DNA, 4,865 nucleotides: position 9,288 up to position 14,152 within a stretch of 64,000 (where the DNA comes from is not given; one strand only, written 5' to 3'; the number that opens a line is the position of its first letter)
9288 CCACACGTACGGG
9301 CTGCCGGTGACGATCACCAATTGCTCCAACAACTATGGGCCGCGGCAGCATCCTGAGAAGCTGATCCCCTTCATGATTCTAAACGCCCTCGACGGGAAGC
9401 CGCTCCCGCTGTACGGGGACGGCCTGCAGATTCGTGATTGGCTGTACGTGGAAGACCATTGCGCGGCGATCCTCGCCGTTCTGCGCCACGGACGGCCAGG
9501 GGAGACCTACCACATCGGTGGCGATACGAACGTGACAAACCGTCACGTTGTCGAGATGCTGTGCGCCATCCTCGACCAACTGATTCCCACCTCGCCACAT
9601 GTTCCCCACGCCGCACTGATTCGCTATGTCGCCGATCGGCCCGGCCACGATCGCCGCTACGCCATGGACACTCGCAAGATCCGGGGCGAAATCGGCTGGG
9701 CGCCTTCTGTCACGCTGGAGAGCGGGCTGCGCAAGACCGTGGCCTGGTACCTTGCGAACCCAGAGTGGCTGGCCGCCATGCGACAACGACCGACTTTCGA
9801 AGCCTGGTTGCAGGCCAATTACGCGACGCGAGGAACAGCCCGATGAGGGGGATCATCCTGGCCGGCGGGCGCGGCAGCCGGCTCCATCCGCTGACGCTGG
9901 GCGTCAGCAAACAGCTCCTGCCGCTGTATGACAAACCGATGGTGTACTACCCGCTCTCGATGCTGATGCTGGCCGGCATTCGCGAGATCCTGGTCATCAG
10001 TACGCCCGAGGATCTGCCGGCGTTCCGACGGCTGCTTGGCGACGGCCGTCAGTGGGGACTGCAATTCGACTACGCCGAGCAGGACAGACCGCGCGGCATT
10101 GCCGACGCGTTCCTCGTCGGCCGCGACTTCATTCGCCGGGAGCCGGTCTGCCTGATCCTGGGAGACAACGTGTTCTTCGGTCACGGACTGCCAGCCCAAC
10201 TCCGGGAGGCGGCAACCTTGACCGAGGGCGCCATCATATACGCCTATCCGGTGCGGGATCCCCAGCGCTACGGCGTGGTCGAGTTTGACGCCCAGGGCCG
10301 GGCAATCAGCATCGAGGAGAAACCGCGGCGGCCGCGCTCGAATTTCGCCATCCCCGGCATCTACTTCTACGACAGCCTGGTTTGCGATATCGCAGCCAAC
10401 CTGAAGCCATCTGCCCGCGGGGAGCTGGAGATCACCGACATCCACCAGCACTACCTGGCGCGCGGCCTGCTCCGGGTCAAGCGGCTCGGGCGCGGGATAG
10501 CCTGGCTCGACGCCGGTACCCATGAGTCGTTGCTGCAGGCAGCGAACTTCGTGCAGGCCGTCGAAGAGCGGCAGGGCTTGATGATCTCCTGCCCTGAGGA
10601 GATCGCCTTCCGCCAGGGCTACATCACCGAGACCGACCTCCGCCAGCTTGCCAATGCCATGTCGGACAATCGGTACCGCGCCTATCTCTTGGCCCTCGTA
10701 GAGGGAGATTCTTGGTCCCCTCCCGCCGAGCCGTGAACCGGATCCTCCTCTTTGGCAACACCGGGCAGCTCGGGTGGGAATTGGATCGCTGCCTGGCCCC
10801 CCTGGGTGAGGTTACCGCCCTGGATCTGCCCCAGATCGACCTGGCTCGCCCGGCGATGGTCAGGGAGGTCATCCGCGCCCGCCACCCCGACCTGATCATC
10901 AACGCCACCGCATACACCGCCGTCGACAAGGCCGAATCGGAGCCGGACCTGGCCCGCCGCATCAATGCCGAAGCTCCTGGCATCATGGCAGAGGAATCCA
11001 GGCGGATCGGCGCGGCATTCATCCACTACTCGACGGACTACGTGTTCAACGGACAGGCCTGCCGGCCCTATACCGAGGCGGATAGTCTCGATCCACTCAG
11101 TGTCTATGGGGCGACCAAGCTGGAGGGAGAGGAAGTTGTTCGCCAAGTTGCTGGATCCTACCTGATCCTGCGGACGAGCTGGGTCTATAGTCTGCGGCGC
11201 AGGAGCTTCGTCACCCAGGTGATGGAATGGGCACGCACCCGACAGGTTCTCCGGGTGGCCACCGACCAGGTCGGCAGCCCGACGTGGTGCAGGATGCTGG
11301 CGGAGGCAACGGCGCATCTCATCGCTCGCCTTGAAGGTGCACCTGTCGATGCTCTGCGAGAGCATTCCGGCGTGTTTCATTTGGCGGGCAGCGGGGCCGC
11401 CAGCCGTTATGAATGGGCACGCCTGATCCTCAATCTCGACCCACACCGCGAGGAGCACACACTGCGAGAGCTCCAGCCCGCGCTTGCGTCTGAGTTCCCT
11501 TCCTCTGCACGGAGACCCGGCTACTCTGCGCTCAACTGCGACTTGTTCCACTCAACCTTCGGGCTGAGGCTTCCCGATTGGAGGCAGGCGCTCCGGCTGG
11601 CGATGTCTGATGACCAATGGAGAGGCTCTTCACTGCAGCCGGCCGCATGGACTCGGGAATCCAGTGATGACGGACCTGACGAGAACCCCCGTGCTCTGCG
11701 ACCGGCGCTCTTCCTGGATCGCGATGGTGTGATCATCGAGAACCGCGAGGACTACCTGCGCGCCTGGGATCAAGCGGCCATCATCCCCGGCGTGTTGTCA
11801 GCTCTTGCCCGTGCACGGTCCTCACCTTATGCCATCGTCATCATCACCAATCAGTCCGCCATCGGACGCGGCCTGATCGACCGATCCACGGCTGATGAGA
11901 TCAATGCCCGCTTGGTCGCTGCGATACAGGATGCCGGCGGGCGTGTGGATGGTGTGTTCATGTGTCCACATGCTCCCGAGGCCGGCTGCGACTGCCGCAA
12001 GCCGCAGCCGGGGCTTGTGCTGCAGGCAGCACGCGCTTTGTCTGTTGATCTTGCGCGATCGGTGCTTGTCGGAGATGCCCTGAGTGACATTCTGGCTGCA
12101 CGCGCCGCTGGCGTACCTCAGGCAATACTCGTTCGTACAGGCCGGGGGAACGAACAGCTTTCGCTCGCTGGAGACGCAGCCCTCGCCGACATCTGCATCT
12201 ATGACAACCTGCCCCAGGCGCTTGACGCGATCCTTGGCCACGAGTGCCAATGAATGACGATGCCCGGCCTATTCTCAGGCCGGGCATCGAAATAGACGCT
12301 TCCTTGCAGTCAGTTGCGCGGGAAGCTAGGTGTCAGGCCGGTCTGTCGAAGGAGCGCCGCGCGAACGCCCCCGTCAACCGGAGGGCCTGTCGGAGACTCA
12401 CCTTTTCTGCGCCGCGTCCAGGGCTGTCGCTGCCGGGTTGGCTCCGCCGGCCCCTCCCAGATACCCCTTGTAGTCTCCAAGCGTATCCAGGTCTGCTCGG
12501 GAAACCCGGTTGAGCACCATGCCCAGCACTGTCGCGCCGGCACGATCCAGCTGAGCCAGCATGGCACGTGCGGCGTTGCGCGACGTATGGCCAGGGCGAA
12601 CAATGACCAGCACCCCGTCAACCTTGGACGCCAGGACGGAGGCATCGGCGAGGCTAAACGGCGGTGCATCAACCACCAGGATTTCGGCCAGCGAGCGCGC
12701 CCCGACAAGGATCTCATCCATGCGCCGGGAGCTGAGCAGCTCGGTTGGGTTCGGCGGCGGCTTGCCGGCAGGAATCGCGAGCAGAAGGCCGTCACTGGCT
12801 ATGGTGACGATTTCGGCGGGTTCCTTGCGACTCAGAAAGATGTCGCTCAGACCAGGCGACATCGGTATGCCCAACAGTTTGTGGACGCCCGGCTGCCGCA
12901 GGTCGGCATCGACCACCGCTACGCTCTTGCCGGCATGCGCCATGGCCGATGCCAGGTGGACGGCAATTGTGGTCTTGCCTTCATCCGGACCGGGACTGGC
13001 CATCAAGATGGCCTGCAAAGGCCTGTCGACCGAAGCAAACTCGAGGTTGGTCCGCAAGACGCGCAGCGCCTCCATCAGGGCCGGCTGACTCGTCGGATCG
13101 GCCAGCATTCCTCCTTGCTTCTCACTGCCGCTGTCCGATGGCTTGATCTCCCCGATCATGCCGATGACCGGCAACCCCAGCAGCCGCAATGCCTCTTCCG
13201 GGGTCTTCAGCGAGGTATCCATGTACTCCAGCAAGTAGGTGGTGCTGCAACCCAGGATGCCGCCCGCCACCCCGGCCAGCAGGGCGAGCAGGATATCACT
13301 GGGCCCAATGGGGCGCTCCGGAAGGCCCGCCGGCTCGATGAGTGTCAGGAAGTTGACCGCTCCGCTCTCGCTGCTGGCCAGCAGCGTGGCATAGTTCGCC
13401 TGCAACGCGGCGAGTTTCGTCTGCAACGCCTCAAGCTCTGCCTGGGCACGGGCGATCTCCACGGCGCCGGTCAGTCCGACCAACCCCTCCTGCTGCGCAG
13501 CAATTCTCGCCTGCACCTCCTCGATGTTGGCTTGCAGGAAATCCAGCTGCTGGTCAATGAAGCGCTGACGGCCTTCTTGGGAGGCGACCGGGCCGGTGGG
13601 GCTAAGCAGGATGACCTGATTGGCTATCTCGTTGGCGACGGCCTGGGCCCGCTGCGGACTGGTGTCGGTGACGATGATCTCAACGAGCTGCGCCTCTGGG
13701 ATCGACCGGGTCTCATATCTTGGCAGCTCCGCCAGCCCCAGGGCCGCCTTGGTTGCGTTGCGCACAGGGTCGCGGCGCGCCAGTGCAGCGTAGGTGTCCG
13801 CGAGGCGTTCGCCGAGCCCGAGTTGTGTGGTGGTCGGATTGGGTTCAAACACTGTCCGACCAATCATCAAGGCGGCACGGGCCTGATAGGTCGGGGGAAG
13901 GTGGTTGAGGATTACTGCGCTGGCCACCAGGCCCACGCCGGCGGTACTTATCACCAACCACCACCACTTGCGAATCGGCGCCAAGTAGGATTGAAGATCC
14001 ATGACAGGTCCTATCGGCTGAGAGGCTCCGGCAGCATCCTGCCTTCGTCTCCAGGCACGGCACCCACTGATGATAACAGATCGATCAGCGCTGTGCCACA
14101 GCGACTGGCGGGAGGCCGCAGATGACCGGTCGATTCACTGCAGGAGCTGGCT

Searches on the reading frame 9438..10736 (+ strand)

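Call 7: search_protein_families(library=pfam, proteins=[window:9438-10736:+], max_evalue=0.001)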
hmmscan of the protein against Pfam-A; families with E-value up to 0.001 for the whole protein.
window:9438-10736:+ (432 aa): 2 families
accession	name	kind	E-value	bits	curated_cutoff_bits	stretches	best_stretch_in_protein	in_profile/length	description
PF00483.29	NTP_transferase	-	8.1e-69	232.3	21.2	1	138-373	2-243/245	Nucleotidyl transferase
PF12804.13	NTP_transf_3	-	2.9e-12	47.5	27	1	138-269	1-121/160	MobA-like NTP transferase domain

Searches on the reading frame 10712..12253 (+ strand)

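Call 7: search_protein_families(library=pfam, proteins=[window:10712-12253:+], max_evalue=0.001)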
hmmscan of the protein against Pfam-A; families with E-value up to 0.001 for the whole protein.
window:10712-12253:+ (513 aa): 7 families
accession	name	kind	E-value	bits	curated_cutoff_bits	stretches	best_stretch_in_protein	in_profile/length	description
PF04321.23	RmlD_sub_bind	-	1.2e-90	304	27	1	10-299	2-283/287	RmlD substrate binding domain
PF01370.27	Epimerase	-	5.3e-16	59.2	20.9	1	11-176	1-191/240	NAD dependent epimerase/dehydratase family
PF13242.12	Hydrolase_like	-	2.4e-12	47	22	1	428-483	2-57/75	HAD-hyrolase-like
PF16363.11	GDP_Man_Dehyd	-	1.1e-11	45.3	27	1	36-161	53-186/332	GDP-mannose 4,6 dehydratase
PF00702.32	Hydrolase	-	4.1e-09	37.6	26.4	1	324-467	66-191/191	haloacid dehalogenase-like hydrolase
PF08645.17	PNK3P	-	1.9e-06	28.1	22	1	338-459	8-129/161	Polynucleotide kinase 3 phosphatase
PF13419.12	HAD_2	-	3.6e-06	27.7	23.8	1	429-470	134-175/178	Haloacid dehalogenase-like hydrolase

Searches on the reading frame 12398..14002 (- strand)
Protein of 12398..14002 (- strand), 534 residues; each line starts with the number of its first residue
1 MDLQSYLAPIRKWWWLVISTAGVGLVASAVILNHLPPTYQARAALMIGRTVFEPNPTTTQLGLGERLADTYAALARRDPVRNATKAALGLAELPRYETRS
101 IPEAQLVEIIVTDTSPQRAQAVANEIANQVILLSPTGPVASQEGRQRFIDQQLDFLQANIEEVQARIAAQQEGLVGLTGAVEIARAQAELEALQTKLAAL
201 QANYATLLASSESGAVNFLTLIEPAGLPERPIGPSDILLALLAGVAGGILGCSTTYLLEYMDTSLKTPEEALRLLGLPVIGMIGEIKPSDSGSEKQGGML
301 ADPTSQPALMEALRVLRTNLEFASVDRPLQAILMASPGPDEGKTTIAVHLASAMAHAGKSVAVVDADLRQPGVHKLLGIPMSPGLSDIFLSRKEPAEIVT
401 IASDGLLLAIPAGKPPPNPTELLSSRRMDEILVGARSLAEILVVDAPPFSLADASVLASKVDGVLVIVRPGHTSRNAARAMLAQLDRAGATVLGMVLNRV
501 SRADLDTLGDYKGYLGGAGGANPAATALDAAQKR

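Call 7: search_protein_families(library=pfam, proteins=[window:12398-14002:-], max_evalue=0.001)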
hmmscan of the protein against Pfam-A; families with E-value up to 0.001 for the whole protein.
window:12398-14002:- (534 aa): 4 families
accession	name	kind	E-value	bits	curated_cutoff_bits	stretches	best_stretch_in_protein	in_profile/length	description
PF10609.15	ParA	-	4.7e-09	36.5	27.1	1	342-498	16-173/246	NUBPL iron-transfer P-loop NTPase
PF01656.29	CbiA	-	6.4e-09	36.3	25.4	1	333-504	2-87/125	CobQ/CobB/MinD/ParA nucleotide binding domain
PF09140.17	MipZ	-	9.9e-07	28.8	20.7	1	341-377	12-48/262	ATPase MipZ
PF13614.12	AAA_31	-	7.9e-05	23.1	27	0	342-368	14-40/177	AAA domain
